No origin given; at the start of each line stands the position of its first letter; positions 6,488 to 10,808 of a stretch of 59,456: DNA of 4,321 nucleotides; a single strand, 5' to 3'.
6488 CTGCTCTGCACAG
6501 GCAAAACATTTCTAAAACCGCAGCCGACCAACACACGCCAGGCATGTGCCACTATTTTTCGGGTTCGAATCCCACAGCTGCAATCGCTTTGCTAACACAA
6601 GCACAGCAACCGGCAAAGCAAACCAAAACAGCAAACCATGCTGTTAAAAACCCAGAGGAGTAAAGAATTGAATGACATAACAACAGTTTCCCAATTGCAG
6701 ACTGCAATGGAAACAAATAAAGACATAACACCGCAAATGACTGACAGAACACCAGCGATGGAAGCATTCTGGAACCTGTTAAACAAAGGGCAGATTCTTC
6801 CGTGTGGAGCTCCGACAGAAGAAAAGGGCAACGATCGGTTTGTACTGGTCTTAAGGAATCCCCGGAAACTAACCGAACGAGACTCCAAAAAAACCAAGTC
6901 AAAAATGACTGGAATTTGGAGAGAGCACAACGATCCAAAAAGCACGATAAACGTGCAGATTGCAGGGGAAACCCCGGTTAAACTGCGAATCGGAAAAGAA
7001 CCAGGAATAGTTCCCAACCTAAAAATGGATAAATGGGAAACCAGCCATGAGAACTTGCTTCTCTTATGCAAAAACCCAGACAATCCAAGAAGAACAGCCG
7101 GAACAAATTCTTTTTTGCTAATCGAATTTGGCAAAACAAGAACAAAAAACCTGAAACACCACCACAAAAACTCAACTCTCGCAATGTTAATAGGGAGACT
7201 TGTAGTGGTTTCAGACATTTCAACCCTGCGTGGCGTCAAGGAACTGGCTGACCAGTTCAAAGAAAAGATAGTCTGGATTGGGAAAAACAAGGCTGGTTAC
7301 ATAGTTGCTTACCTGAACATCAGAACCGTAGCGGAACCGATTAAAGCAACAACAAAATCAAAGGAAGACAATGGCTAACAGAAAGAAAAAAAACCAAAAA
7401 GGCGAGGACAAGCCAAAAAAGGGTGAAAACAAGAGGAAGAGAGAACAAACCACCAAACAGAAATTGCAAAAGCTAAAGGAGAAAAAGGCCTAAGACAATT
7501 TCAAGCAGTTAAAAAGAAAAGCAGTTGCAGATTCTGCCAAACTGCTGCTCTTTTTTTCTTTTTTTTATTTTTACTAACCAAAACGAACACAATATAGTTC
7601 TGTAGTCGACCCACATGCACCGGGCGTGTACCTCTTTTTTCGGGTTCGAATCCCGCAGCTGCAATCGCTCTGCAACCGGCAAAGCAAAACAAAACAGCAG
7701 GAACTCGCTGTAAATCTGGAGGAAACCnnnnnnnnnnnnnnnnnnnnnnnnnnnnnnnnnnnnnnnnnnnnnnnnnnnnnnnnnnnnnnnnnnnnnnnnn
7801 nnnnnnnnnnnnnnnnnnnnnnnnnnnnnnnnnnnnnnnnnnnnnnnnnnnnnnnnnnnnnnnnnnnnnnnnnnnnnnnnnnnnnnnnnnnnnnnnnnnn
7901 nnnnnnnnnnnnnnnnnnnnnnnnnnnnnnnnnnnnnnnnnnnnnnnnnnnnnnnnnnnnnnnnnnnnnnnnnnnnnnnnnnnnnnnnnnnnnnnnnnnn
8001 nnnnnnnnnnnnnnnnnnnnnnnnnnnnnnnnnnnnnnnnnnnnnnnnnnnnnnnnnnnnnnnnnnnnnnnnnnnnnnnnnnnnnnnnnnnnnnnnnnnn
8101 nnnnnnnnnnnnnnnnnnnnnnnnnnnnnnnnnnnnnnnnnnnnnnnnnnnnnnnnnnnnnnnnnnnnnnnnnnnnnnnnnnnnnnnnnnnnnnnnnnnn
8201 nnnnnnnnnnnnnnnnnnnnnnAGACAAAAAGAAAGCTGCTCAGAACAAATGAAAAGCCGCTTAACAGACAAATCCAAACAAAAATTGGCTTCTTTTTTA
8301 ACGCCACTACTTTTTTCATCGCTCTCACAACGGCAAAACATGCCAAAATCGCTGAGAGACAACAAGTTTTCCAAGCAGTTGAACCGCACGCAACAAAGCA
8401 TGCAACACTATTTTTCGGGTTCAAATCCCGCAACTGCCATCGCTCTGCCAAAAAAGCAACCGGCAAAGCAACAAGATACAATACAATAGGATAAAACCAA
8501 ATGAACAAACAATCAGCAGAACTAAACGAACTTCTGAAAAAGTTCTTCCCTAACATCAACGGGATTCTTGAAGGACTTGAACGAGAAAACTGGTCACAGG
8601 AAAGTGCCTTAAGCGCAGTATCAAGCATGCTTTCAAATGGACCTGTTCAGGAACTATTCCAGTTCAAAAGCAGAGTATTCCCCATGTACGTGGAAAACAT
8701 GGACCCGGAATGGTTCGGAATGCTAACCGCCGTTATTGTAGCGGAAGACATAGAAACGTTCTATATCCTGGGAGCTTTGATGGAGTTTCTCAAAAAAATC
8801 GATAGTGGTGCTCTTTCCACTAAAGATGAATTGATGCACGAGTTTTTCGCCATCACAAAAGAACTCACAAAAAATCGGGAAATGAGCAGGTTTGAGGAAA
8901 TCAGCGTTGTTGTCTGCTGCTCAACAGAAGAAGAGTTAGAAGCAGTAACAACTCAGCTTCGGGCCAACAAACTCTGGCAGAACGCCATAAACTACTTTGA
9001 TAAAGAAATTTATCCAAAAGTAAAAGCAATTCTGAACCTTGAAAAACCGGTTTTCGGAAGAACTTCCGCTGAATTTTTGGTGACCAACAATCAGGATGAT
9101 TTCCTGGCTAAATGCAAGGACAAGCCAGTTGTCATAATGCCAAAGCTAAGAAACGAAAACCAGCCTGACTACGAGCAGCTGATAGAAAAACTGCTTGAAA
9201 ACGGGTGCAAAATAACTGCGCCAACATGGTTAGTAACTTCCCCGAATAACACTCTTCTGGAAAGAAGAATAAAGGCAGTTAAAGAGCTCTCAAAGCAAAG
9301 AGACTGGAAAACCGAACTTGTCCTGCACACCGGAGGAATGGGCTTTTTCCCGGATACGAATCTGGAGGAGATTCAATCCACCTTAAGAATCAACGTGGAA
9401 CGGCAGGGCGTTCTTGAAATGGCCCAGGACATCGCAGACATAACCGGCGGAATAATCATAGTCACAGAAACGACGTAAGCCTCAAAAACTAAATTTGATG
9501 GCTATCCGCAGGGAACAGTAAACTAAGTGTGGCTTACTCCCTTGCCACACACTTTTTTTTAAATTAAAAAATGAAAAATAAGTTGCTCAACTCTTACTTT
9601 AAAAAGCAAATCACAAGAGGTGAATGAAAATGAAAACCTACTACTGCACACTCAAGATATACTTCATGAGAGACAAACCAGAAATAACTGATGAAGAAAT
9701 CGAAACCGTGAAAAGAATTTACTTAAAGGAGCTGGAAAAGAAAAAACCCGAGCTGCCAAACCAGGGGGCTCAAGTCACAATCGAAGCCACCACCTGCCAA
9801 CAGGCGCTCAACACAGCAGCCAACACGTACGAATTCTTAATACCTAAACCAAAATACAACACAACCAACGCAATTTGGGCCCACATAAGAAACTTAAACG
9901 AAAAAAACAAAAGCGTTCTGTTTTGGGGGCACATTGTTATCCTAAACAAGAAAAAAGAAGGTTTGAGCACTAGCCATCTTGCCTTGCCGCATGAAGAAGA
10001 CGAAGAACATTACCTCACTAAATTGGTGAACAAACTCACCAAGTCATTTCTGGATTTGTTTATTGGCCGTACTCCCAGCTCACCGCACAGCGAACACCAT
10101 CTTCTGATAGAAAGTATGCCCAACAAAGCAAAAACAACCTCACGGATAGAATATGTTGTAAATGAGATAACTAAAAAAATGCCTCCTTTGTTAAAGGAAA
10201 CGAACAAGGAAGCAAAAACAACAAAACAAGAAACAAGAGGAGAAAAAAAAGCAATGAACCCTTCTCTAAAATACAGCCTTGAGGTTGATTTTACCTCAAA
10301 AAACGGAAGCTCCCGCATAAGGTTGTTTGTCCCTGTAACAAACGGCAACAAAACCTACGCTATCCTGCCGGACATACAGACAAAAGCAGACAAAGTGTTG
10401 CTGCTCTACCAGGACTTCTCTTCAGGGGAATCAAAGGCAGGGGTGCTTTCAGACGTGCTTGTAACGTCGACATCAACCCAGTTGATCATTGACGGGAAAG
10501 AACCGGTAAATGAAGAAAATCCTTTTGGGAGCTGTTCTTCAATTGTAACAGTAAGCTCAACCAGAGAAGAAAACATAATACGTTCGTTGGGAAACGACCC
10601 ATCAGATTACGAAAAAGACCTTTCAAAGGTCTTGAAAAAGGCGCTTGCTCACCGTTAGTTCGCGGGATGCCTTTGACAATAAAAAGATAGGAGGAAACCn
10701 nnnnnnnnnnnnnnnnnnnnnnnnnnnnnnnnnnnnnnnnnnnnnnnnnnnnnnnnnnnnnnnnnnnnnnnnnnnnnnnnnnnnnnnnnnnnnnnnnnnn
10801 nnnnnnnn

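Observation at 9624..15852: Accessory operon: divergent CDC48-like ATPase + archaemetzincin-like protein lacking the catalytic Glu + polytopic membrane protein + AN1 zinc-finger protein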

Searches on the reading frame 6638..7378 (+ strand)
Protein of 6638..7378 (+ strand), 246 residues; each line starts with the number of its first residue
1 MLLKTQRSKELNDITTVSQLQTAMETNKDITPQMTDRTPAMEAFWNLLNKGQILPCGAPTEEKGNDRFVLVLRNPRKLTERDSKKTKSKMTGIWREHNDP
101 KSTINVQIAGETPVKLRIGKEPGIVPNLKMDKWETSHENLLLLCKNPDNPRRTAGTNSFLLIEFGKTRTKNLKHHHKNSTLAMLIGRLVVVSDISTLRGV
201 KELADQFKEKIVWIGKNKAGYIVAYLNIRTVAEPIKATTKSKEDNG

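Call 8: search_protein_families(library=pfam, proteins=[window:6638-7378:+], max_evalue=0.01)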
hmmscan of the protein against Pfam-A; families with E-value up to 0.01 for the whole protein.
window:6638-7378:+ (246 aa): 1 family
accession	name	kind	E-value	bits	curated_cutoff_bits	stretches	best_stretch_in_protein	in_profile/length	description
PF00517.22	GP41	-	0.0082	16.5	29.6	0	3-103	8-101/197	Retroviral envelope protein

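Call 18: search_protein_families(library=phrogs, proteins=[window:6638-7378:+], max_evalue=0.01)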
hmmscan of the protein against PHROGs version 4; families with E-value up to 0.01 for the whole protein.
window:6638-7378:+ (246 aa): 0 families

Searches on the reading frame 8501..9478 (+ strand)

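Call 3: search_protein_families(library=pfam, proteins=[window:8501-9478:+], max_evalue=0.1)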
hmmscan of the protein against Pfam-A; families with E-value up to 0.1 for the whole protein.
window:8501-9478:+ (325 aa): 3 families
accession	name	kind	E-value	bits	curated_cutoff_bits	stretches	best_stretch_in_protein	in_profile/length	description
PF08689.15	Med5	-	0.0094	14.3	26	1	91-169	492-570/1084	Mediator complex subunit Med5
PF05209.18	MinC_N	-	0.055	14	27.3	0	207-235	40-68/71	Septum formation inhibitor MinC, N-terminal domain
PF15784.10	GPS2_interact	-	0.077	13.9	27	0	130-182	4-55/92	G-protein pathway suppressor 2-interacting domain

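Call 4: search_protein_families(library=ncbifam, proteins=[window:8501-9478:+], max_evalue=0.1)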
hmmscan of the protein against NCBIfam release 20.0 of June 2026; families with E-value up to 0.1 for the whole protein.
window:8501-9478:+ (325 aa): 1 family
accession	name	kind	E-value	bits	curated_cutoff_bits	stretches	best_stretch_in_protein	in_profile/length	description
NF003362.0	PRK04439.1-1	equivalog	0.067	11.9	481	0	230-287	346-402/406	methionine adenosyltransferase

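Call 7: search_protein_families(library=padloc, proteins=[window:8501-9478:+], max_evalue=0.01)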
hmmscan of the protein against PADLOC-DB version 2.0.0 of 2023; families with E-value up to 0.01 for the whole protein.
window:8501-9478:+ (325 aa): 0 families

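Call 18: search_protein_families(library=phrogs, proteins=[window:8501-9478:+], max_evalue=0.01)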
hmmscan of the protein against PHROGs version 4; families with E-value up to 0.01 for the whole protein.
window:8501-9478:+ (325 aa): 0 families

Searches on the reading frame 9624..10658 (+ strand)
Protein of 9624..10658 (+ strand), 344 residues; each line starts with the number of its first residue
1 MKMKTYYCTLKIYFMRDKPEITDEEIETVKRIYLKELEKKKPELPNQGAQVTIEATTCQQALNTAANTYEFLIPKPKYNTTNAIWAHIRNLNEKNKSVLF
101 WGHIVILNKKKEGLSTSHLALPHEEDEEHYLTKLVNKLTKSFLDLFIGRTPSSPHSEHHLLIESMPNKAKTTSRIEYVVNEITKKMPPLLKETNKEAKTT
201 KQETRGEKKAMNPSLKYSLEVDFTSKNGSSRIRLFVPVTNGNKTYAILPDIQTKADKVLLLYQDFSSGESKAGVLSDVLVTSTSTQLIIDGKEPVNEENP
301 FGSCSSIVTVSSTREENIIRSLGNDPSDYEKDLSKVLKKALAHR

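Call 3: search_protein_families(library=pfam, proteins=[window:9624-10658:+], max_evalue=0.1)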
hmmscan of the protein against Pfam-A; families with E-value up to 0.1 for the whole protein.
window:9624-10658:+ (344 aa): 1 family
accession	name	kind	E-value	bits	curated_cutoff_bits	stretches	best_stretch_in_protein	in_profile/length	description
PF19753.4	DUF6240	-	0.003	17.4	26.6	1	23-91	64-131/276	Family of unknown function (DUF6240)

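Call 4: search_protein_families(library=ncbifam, proteins=[window:9624-10658:+], max_evalue=0.1)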
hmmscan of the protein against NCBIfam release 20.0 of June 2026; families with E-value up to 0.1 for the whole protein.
window:9624-10658:+ (344 aa): 0 families

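Call 7: search_protein_families(library=padloc, proteins=[window:9624-10658:+], max_evalue=0.01)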
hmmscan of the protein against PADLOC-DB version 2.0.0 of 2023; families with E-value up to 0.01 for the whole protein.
window:9624-10658:+ (344 aa): 0 families

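Call 18: search_protein_families(library=phrogs, proteins=[window:9624-10658:+], max_evalue=0.01)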
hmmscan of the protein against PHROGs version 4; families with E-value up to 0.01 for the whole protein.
window:9624-10658:+ (344 aa): 0 families
